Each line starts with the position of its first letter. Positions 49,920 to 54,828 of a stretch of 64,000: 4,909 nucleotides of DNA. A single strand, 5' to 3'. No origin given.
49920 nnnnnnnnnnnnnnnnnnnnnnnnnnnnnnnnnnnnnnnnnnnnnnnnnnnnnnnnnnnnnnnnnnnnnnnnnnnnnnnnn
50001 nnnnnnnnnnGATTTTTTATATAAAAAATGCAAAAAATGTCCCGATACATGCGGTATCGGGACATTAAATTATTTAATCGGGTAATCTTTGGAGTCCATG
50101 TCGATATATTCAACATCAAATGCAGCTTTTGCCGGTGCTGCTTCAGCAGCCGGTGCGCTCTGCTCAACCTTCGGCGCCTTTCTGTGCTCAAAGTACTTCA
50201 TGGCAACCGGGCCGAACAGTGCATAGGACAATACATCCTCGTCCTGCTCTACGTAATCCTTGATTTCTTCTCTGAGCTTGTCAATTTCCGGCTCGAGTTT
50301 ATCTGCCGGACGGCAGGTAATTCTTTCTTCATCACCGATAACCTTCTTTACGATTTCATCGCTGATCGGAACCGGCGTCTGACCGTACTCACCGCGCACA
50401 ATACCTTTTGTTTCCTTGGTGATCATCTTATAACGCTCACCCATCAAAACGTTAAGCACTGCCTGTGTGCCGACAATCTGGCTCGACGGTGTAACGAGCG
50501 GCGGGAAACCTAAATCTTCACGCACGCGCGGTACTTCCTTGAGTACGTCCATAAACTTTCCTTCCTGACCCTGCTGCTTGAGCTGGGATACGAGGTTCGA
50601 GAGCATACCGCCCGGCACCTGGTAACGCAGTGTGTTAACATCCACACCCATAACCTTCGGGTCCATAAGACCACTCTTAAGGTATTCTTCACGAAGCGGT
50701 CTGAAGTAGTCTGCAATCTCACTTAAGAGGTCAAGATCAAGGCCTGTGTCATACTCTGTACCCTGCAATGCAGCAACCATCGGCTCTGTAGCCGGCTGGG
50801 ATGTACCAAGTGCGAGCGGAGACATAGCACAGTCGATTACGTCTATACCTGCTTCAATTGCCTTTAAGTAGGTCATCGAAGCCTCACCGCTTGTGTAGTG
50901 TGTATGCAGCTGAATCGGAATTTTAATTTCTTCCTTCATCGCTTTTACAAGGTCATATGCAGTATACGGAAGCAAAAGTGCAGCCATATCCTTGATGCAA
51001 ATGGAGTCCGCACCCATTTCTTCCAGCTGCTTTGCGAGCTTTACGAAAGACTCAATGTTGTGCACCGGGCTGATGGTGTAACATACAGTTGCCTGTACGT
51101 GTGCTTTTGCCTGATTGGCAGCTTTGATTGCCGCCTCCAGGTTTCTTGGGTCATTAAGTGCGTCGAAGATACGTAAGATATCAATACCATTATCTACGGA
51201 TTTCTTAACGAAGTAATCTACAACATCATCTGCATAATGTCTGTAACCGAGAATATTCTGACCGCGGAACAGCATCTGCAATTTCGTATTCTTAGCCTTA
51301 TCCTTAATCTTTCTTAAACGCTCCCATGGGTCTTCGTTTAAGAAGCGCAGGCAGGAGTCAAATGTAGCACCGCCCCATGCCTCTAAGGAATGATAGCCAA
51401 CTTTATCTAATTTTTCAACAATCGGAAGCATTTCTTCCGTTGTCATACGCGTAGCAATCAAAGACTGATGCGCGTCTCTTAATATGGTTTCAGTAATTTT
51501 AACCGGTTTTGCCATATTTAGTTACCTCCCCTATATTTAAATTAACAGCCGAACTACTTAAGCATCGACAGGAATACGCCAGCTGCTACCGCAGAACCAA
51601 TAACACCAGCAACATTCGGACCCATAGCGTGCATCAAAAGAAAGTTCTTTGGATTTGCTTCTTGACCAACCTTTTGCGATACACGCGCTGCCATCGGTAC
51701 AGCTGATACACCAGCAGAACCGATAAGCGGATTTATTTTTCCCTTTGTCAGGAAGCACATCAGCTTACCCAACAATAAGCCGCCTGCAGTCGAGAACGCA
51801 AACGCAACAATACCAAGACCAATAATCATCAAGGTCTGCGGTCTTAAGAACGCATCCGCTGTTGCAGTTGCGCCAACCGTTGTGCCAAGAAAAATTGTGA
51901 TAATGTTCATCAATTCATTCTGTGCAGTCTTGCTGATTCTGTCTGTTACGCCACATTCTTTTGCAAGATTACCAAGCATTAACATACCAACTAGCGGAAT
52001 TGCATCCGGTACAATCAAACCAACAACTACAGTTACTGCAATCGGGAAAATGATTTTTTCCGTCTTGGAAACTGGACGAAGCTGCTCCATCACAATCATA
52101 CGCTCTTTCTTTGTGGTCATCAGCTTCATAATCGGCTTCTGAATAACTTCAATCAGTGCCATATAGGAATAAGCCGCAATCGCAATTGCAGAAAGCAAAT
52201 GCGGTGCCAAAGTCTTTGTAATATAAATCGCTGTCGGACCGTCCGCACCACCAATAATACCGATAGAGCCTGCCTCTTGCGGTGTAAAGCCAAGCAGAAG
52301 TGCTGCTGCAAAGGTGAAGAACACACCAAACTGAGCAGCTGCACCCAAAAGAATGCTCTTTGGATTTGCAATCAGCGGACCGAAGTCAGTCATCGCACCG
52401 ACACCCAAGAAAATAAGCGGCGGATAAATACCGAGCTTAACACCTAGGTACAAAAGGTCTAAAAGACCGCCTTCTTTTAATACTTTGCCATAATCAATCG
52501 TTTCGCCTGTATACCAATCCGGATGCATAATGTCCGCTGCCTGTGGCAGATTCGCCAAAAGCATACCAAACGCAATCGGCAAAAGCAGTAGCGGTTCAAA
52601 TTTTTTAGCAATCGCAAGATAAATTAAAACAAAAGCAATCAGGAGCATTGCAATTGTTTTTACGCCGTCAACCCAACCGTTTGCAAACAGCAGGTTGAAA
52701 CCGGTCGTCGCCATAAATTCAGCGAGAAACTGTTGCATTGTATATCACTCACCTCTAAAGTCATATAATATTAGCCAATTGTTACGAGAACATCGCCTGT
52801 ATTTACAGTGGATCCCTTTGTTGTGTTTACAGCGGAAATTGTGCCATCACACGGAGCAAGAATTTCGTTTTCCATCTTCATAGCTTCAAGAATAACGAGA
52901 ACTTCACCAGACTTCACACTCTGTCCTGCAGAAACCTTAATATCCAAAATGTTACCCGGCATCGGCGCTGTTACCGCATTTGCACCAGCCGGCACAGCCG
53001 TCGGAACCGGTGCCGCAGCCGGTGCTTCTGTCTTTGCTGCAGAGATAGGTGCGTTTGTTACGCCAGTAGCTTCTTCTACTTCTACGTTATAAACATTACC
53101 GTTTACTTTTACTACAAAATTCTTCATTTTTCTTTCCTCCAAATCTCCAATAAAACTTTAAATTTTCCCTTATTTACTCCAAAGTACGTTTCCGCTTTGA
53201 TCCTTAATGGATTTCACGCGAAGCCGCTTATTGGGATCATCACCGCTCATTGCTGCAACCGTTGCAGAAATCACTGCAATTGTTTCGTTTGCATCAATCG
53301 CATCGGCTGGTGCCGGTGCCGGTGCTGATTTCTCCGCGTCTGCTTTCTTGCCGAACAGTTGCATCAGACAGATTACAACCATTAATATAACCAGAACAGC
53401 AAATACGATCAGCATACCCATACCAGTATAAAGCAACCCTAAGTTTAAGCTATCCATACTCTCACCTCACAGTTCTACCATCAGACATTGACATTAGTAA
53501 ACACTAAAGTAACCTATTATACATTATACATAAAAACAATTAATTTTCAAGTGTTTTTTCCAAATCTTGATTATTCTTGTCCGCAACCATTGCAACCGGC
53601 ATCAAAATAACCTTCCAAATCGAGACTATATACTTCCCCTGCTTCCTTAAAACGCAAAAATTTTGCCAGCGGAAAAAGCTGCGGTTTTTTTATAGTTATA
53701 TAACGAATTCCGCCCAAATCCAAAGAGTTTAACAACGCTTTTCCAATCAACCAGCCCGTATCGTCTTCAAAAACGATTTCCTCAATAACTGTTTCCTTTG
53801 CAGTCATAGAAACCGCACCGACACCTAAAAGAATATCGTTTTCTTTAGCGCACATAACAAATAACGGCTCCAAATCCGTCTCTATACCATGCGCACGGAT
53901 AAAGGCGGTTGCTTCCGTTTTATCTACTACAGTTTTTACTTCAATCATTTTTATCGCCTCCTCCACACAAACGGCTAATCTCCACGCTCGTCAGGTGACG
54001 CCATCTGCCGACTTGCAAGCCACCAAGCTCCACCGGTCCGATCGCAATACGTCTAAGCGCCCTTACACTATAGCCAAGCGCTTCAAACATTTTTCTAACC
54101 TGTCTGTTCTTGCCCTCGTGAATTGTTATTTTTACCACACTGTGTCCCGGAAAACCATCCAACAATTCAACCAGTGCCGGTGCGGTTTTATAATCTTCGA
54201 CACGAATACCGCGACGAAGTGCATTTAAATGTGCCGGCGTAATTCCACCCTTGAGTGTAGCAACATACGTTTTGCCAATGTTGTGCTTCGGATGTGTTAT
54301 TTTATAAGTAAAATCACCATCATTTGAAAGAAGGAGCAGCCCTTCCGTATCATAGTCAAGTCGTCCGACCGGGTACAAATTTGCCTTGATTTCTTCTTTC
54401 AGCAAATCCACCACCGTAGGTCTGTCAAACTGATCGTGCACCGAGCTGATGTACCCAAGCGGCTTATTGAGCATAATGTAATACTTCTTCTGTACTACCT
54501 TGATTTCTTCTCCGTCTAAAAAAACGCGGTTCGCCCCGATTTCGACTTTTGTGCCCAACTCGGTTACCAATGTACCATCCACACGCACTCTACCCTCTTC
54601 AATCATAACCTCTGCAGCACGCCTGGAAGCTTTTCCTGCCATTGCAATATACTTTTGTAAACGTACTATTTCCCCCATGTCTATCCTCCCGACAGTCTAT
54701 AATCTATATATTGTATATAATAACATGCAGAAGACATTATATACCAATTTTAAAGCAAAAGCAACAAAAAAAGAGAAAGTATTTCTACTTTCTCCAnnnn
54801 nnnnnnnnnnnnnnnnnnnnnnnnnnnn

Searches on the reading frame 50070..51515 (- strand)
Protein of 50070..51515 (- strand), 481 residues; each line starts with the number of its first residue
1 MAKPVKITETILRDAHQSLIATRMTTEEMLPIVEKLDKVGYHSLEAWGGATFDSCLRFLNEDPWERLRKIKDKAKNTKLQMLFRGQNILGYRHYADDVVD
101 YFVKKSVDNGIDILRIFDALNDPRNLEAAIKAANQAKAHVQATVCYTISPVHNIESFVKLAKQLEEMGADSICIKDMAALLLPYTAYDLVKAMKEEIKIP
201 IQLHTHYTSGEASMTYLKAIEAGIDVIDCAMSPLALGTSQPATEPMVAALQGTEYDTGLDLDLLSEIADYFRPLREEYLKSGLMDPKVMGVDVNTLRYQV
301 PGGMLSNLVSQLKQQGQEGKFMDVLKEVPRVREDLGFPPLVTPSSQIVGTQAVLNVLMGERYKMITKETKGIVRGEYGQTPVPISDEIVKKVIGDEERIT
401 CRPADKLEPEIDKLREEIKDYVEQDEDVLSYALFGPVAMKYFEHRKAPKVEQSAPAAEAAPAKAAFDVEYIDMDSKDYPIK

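Call 87: search_protein_families(library=pfam, proteins=[window:50070-51515:-], max_evalue=0.0001)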
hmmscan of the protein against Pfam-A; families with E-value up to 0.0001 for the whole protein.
window:50070-51515:- (481 aa): 2 families
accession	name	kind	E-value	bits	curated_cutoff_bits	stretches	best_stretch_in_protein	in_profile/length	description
PF02436.23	PYC_OADA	-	8.7e-57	192.5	27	1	296-454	2-173/201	Conserved carboxylase domain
PF00682.25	HMGL-like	-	6e-21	75.4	29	1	5-269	2-258/260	HMGL-like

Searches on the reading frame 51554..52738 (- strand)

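Call 45: search_protein_families(library=pfam, proteins=[window:51554-52738:-], max_evalue=0.0001)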
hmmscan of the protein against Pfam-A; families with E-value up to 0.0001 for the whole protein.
window:51554-52738:- (394 aa): 1 family
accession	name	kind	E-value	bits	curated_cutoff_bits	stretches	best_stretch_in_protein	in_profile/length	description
PF03977.18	OAD_beta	-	5.8e-163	542.3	31.6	1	28-393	2-349/349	Na+-transporting oxaloacetate decarboxylase beta subunit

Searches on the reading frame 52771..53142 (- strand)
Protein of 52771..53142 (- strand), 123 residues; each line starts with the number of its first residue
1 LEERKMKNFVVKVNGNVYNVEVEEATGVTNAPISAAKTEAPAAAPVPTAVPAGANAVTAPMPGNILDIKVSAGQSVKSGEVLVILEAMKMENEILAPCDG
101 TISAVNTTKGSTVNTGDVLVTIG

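Call 87: search_protein_families(library=pfam, proteins=[window:52771-53142:-], max_evalue=0.0001)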
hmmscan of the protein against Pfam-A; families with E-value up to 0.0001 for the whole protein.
window:52771-53142:- (123 aa): 4 families
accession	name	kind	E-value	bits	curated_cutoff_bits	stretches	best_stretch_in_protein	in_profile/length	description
PF00364.28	Biotin_lipoyl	-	1.5e-19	70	22.1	1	56-122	2-73/73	Biotin-requiring enzyme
PF13533.13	Biotin_lipoyl_2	-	3.4e-11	43.1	29.8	1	96-122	5-31/32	Biotin-lipoyl like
PF13437.12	HlyD_3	-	3e-08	34.8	22.2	0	94-122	2-30/106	HlyD family secretion protein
PF16576.10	HlyD_D23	-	6.2e-06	26.1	30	0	91-122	108-139/214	Barrel-sandwich domain of CusB or HlyD membrane-fusion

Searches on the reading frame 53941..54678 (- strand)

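Call 45: search_protein_families(library=pfam, proteins=[window:53941-54678:-], max_evalue=0.0001)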
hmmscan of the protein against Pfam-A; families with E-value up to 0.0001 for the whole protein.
window:53941-54678:- (245 aa): 2 families
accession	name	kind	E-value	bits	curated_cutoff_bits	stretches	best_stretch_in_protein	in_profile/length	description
PF00849.27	PseudoU_synth_2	-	3e-25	89.7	26.8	1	66-200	1-152/152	RNA pseudouridylate synthase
PF01479.30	S4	-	3.6e-12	46.3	22.8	1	5-48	1-45/48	S4 domain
